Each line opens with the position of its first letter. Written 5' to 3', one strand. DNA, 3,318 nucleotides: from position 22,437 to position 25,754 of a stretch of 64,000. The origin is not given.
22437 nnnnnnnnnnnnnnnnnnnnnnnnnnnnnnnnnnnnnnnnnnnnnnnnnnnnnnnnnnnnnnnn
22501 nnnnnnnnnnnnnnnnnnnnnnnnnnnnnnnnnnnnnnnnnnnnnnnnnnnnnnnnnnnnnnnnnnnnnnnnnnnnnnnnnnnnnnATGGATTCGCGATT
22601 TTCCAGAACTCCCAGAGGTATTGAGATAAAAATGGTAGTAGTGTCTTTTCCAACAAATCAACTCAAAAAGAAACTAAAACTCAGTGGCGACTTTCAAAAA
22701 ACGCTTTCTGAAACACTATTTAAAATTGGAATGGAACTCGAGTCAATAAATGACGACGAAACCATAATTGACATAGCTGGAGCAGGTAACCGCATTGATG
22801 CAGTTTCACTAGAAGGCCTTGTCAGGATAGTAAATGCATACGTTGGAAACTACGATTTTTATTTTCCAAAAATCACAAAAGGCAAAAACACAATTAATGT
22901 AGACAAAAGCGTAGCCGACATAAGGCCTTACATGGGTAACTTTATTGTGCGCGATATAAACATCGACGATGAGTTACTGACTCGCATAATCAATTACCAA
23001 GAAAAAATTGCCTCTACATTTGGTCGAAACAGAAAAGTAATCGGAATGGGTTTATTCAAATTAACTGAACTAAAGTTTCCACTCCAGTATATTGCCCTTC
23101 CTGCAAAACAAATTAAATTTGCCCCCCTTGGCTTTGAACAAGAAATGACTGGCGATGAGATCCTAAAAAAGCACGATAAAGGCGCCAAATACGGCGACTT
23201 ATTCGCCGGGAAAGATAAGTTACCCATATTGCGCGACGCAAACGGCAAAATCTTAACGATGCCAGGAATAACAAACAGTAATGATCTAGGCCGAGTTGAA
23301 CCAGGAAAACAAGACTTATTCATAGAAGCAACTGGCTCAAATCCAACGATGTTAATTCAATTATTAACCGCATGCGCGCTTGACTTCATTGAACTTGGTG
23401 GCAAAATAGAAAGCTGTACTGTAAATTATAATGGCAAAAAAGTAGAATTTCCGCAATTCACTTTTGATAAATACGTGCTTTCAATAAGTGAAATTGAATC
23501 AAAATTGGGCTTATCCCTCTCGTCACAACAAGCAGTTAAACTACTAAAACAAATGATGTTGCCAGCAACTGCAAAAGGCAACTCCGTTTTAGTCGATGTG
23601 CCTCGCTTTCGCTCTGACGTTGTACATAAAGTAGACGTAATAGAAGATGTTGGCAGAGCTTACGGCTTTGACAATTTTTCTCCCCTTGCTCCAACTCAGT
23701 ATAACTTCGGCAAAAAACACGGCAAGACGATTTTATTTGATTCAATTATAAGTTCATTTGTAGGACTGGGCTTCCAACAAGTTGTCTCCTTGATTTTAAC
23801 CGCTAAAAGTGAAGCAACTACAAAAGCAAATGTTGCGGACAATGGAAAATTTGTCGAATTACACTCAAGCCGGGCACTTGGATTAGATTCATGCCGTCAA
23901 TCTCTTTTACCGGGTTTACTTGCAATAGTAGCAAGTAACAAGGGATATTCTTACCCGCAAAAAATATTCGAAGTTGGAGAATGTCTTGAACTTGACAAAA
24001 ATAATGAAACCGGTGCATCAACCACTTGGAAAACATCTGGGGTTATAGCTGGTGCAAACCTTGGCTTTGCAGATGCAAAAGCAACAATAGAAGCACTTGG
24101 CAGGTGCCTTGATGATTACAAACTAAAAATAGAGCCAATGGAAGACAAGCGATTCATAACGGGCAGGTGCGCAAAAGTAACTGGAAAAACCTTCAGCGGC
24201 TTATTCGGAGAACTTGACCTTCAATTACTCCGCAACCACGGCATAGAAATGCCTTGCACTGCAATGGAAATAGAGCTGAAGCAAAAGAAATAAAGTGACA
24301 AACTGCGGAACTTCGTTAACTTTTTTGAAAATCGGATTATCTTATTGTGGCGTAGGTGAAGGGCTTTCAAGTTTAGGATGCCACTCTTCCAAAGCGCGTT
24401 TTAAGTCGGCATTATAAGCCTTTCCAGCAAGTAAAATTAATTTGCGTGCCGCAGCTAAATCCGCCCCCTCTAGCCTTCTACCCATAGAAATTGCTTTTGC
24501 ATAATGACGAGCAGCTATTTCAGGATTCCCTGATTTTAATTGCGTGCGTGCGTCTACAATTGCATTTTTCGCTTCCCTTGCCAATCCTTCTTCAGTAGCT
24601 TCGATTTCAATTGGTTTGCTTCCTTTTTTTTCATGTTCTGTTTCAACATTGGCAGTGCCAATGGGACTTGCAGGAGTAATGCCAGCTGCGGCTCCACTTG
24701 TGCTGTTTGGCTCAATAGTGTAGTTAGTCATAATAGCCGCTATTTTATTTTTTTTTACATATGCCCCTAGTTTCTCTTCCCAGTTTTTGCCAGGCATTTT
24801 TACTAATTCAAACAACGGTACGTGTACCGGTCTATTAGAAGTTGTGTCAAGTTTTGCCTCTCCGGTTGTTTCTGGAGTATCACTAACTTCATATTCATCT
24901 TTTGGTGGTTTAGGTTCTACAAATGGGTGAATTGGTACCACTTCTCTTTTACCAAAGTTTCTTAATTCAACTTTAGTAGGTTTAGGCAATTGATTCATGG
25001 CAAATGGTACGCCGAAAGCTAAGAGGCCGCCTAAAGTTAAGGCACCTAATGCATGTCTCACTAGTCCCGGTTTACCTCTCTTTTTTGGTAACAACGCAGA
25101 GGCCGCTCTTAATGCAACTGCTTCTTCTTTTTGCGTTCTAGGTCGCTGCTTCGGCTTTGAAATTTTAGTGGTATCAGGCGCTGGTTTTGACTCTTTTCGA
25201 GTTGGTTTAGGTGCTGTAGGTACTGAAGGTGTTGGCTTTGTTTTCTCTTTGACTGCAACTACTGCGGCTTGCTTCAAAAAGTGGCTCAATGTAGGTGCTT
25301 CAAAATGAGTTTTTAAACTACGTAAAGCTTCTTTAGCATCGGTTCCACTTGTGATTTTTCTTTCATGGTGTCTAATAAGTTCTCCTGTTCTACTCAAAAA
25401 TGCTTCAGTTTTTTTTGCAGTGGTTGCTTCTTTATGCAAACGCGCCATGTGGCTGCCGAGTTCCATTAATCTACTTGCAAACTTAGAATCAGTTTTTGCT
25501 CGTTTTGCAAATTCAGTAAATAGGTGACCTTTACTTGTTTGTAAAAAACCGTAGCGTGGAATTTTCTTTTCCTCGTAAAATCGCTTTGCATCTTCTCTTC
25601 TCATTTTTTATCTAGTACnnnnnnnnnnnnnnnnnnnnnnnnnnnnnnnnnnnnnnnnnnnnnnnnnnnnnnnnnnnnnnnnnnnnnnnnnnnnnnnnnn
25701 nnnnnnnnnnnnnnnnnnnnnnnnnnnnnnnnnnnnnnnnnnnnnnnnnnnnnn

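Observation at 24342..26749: Tandem paralogous single-pass membrane proteins with a near-identical 5' tract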

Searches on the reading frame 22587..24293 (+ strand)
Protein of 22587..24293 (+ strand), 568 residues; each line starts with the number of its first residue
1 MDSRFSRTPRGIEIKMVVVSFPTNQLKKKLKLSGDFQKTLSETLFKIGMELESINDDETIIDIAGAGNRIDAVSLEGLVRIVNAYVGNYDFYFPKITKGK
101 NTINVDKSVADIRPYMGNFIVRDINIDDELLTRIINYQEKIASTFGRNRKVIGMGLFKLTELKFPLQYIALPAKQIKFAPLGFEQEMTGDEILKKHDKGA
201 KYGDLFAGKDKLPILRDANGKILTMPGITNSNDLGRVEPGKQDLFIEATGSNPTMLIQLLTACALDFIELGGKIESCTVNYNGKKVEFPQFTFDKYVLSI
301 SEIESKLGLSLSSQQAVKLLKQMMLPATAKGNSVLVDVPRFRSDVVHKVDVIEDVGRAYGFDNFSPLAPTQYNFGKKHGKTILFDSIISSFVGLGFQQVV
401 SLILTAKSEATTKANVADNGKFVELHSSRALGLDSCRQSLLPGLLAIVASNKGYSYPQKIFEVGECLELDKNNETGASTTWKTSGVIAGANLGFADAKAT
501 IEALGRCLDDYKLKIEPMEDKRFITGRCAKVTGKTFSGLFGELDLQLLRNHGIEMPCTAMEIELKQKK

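Call 6: search_protein_families(library=pfam, proteins=[window:22587-24293:+], max_evalue=1)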
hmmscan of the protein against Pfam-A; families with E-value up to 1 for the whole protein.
window:22587-24293:+ (568 aa): 6 families
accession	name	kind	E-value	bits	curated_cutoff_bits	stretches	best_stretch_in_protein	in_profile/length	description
PF17759.6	tRNA_synthFbeta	-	4.4e-26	92.1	22.4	1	374-564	12-214/214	Phenylalanyl tRNA synthetase beta chain CLM domain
PF03484.21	B5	-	1.1e-17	64.4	28.6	1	298-361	3-67/67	tRNA synthetase B5 domain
PF18262.7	PhetRS_B1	-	0.0041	17.8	26.8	1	16-87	1-82/83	Phe-tRNA synthetase beta subunit B1 domain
PF01409.25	tRNA-synt_2d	-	0.033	14.1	19.8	1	452-517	97-164/246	tRNA synthetases class II core domain (F)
PF00455.28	DeoRC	-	0.15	12.5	31.8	1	264-355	62-153/160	DeoR C terminal sensor domain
PF12289.13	Rotavirus_VP1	-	0.15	11.6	30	1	66-165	140-238/315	Rotavirus VP1 C-terminal domain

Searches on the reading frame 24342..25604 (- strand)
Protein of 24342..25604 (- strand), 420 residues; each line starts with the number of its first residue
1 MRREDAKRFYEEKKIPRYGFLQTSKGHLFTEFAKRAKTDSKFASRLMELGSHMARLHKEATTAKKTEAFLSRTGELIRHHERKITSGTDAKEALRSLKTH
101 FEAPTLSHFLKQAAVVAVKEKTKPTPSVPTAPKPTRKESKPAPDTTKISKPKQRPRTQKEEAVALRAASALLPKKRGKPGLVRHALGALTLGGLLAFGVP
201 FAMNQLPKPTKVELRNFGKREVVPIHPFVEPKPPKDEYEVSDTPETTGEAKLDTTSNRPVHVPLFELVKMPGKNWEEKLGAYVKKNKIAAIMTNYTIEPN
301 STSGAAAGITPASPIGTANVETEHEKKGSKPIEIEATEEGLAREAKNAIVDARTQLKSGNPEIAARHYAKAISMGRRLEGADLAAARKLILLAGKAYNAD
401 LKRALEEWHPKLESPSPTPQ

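Call 6: search_protein_families(library=pfam, proteins=[window:24342-25604:-], max_evalue=1)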
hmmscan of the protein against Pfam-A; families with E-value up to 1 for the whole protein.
window:24342-25604:- (420 aa): 1 family
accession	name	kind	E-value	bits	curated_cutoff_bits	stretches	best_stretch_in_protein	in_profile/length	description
PF16073.10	SAT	-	0.22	11.5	22.8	1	89-168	9-78/239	Starter unit:ACP transacylase in aflatoxin biosynthesis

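Call 7: search_protein_families(library=ncbifam, proteins=[window:24342-25604:-], max_evalue=1)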
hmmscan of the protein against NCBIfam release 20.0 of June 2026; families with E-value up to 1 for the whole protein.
window:24342-25604:- (420 aa): 0 families
